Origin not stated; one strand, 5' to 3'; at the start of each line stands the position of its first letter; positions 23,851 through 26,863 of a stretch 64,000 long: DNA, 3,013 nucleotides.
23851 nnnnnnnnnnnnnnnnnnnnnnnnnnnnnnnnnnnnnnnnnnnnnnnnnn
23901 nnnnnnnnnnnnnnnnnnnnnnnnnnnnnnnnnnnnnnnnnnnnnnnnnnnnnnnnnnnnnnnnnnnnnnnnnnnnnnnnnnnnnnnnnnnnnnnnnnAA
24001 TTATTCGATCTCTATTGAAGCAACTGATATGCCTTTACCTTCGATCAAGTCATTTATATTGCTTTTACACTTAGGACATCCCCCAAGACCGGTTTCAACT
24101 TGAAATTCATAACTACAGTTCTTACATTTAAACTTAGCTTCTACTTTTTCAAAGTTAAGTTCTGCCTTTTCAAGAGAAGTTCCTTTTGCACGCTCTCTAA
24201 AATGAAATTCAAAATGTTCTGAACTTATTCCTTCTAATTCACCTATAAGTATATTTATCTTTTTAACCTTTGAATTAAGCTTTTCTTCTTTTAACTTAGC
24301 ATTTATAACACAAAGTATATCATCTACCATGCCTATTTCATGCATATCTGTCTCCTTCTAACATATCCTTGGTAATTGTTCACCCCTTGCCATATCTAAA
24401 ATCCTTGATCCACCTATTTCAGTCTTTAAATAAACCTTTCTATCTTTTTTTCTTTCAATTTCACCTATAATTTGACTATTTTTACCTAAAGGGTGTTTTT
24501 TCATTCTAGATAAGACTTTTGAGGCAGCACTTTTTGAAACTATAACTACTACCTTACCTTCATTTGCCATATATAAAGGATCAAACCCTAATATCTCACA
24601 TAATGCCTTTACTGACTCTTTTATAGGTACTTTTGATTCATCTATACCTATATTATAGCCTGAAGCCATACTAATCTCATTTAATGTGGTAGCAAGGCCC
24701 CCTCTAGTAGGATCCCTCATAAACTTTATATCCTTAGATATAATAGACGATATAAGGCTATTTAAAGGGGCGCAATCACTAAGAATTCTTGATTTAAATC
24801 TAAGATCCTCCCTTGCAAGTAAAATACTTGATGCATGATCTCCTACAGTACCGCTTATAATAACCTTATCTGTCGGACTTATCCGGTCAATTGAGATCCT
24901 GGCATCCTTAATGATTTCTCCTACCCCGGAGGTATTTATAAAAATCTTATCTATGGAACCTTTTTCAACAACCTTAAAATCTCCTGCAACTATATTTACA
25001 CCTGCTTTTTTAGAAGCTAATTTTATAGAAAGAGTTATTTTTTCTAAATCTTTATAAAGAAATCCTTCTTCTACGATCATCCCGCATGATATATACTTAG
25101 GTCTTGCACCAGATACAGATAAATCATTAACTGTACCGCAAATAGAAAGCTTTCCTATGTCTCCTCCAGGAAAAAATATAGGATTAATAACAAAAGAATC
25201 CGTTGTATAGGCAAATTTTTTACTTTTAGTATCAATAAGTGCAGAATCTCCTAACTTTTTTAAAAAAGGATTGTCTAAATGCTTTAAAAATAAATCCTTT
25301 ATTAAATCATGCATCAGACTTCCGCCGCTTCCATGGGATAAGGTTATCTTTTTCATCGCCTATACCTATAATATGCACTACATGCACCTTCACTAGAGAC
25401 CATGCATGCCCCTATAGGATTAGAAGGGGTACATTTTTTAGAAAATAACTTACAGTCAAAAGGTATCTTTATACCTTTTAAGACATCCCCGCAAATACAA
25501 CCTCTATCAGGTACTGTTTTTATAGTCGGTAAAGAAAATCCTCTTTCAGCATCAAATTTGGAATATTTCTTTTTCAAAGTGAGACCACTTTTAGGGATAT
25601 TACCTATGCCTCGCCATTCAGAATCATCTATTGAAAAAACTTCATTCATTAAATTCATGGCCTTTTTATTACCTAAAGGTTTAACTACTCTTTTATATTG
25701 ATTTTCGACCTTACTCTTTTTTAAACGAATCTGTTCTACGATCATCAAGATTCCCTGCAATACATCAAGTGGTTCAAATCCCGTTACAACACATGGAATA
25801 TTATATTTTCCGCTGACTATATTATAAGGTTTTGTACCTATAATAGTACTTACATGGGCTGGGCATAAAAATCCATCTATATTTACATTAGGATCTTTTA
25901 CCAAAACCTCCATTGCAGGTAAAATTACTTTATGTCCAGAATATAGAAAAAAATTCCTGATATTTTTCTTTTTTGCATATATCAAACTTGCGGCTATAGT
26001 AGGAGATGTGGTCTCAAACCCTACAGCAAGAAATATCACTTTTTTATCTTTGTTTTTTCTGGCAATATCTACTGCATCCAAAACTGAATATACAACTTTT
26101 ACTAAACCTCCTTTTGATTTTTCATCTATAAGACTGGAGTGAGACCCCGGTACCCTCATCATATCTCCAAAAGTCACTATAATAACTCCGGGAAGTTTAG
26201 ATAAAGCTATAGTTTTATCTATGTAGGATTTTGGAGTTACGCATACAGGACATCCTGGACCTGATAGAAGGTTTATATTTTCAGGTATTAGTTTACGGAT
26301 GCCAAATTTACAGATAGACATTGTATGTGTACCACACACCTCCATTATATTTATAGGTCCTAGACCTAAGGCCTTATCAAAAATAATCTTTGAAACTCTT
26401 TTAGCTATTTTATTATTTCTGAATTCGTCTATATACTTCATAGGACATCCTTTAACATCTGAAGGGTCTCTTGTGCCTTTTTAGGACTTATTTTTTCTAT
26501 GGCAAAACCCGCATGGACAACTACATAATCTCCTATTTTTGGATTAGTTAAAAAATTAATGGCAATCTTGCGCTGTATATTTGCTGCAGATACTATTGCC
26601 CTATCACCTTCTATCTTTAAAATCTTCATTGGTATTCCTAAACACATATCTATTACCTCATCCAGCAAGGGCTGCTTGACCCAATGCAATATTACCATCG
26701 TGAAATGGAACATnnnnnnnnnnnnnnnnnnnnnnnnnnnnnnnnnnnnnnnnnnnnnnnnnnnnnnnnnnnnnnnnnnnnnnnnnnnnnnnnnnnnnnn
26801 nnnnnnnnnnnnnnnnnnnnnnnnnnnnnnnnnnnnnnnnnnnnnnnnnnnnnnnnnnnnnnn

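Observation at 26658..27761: HypF encoded as the C-terminal Kae1-like half only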

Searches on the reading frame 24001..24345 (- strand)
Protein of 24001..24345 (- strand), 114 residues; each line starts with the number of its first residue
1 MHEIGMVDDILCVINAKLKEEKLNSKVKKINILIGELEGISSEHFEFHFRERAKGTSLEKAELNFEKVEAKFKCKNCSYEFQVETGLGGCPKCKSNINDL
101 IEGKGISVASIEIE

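Call 4: search_protein_families(library=pfam, proteins=[window:24001-24345:-], max_evalue=0.01)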
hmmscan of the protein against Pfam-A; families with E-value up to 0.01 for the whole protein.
window:24001-24345:- (114 aa): 4 families
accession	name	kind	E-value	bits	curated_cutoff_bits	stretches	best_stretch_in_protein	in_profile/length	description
PF01155.25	HypA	-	4.1e-26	91.6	28.9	1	1-113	1-112/112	Hydrogenase/urease nickel incorporation, metallochaperone, hypA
PF23458.2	DUF7130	-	0.00015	22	35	1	34-101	14-84/89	Domain of unknown function (DUF7130)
PF23455.1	DUF7129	-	0.0005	20.2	30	1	69-99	9-39/45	Domain of unknown function (DUF7129)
PF07041.16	DUF1327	-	0.0048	17.5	25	1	9-85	17-90/93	Protein of unknown function (DUF1327)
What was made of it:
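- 24001..24345 (-): hypA. PF01155 91.6 bits (call 4).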

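Call 5: search_protein_families(library=ncbifam, proteins=[window:24001-24345:-], max_evalue=0.01)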
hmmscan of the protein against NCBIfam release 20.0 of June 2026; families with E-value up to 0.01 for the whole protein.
window:24001-24345:- (114 aa): 6 families
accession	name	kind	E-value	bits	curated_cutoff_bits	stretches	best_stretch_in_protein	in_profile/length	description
TIGR00100.1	hypA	equivalog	7.2e-24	84.1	88.1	1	1-114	1-114/116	hydrogenase maturation nickel metallochaperone HypA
NF003008.0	PRK03824.1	equivalog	7e-19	68.1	125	1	1-84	1-83/135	hydrogenase nickel incorporation protein HypA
NF001976.0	PRK00762.1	equivalog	7.4e-14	51.6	146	1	1-114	1-119/124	hydrogenase maturation nickel metallochaperone HypA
NF001839.0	PRK00564.1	equivalog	5e-12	46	112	1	1-113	1-114/117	hydrogenase/urease nickel incorporation protein HypA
NF009046.0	PRK12380.1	subfamily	1.8e-09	37.9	113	1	1-114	1-113/113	hydrogenase/urease nickel incorporation protein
NF002979.0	PRK03681.1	subfamily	1.9e-09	37.7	121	1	1-114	1-114/116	hydrogenase/urease nickel incorporation protein HypA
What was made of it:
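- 24001..24345 (-): TIGR00100 84.1 bits, just under its cutoff of 88.1 (call 5).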

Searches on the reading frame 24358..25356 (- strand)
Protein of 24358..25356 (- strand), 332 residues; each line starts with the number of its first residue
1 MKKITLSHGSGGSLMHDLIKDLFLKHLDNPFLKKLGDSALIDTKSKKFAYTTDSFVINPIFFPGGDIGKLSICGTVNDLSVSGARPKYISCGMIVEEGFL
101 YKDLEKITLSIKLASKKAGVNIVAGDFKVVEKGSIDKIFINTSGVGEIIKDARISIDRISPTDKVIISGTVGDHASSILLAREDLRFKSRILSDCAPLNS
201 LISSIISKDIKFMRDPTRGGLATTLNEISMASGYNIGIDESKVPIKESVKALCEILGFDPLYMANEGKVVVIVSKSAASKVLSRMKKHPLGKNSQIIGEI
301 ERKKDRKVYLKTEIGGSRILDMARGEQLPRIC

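Call 4: search_protein_families(library=pfam, proteins=[window:24358-25356:-], max_evalue=0.01)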
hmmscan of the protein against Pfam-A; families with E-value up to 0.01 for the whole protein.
window:24358-25356:- (332 aa): 2 families
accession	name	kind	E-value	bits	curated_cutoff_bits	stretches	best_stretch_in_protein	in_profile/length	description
PF02769.27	AIRS_C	-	6.3e-23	82.1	23.1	1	163-310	4-155/156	AIR synthase related protein, C-terminal domain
PF00586.29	AIRS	-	8.5e-18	65.2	24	1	37-148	3-112/112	AIR synthase related protein, N-terminal domain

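Call 5: search_protein_families(library=ncbifam, proteins=[window:24358-25356:-], max_evalue=0.01)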
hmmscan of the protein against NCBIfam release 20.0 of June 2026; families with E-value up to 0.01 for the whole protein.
window:24358-25356:- (332 aa): 9 families
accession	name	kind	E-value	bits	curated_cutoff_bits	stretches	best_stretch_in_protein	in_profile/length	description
TIGR02124.1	hypE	equivalog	2.8e-138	460.4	251.6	1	3-332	1-332/332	hydrogenase expression/formation protein HypE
TIGR01379.1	thiL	equivalog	1.5e-21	76.8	184.15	1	17-311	4-304/320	thiamine-phosphate kinase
NF004353.0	PRK05731.2-2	equivalog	2.3e-16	59.8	301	1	19-300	5-277/311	thiamine-phosphate kinase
NF004351.0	PRK05731.1-4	equivalog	2.8e-13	49.7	324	1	37-263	40-267/321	thiamine-phosphate kinase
TIGR01736.1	FGAM_synth_II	equivalog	8e-05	21.1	525.75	1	68-302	453-694/718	phosphoribosylformylglycinamidine synthase subunit PurL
NF002290.1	PRK01213.1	equivalog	0.00017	19.9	648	1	68-308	457-697/723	phosphoribosylformylglycinamidine synthase subunit PurL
NF003672.0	PRK05297.1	equivalog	0.0003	18.4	783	1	208-312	874-967/1290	phosphoribosylformylglycinamidine synthase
TIGR00878.1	purM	equivalog_domain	0.00082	18.7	236.35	1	71-186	81-196/332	phosphoribosylformylglycinamidine cyclo-ligase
NF004354.0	PRK05731.2-3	equivalog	0.0042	16.5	204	1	47-191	25-169/273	thiamine-phosphate kinase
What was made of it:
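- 24358..25356 (-): hypE, the acceptor of the carbamoyl group; ends in ...PRIC. TIGR02124 460.4 bits, above cutoff (call 5).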

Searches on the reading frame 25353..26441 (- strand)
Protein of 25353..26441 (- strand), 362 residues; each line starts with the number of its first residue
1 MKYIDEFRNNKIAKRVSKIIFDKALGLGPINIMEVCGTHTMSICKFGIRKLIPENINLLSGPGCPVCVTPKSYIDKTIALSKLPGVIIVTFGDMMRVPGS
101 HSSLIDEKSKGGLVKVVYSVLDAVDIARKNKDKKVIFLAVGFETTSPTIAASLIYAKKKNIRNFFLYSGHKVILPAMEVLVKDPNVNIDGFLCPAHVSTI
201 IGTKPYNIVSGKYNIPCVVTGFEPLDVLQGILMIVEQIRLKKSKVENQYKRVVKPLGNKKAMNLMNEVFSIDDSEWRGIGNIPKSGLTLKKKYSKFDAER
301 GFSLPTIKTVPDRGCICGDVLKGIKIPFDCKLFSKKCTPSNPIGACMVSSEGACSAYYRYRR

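Call 4: search_protein_families(library=pfam, proteins=[window:25353-26441:-], max_evalue=0.01)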
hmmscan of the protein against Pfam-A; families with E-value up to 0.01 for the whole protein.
window:25353-26441:- (362 aa): 1 family
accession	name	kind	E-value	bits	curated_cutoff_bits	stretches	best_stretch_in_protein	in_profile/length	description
PF01924.21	HypD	-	5.8e-153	509.6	25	1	15-361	5-351/351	Hydrogenase formation hypA family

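Call 5: search_protein_families(library=ncbifam, proteins=[window:25353-26441:-], max_evalue=0.01)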
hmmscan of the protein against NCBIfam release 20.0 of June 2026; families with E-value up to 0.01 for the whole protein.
window:25353-26441:- (362 aa): 1 family
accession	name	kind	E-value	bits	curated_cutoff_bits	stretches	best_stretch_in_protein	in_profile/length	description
TIGR00075.1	hypD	equivalog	5.6e-152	505.9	192.8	1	3-362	6-368/372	hydrogenase formation protein HypD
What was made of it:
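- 25353..26441 (-): hypD. PF01924 509.6 bits; TIGR00075 505.9 bits, above cutoff (calls 4, 5).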

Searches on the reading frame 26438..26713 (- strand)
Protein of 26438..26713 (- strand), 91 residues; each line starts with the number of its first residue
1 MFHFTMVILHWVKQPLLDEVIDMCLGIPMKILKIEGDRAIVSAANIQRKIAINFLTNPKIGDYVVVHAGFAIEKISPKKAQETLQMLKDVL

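Call 4: search_protein_families(library=pfam, proteins=[window:26438-26713:-], max_evalue=0.01)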
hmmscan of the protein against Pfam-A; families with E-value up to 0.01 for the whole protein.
window:26438-26713:- (91 aa): 1 family
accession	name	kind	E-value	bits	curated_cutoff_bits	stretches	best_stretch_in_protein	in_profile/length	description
PF01455.23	HupF_HypC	-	3.1e-25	88.5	28.5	1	23-87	1-65/65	HupF/HypC family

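Call 5: search_protein_families(library=ncbifam, proteins=[window:26438-26713:-], max_evalue=0.01)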
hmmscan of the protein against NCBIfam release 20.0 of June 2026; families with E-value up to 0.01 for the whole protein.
window:26438-26713:- (91 aa): 3 families
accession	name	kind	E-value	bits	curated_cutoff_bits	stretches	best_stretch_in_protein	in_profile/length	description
TIGR00074.1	hypC_hupF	subfamily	8.1e-22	76.9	48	1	23-89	1-67/80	HypC/HybG/HupF family hydrogenase formation chaperone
NF007712.0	PRK10409.1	equivalog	3e-11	43.4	136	1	23-90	1-74/90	HypC/HybG/HupF family hydrogenase formation chaperone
NF007721.0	PRK10413.1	equivalog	5e-09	36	115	1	23-89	1-74/87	hydrogenase maturation factor HybG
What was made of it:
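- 26438..26647 (-): hypC (69 aa; true start is the ATG at 26647, giving MCLGIP...). PF01455 and TIGR00074 match starts at residue 23 of the longer ORF (calls 4, 5).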
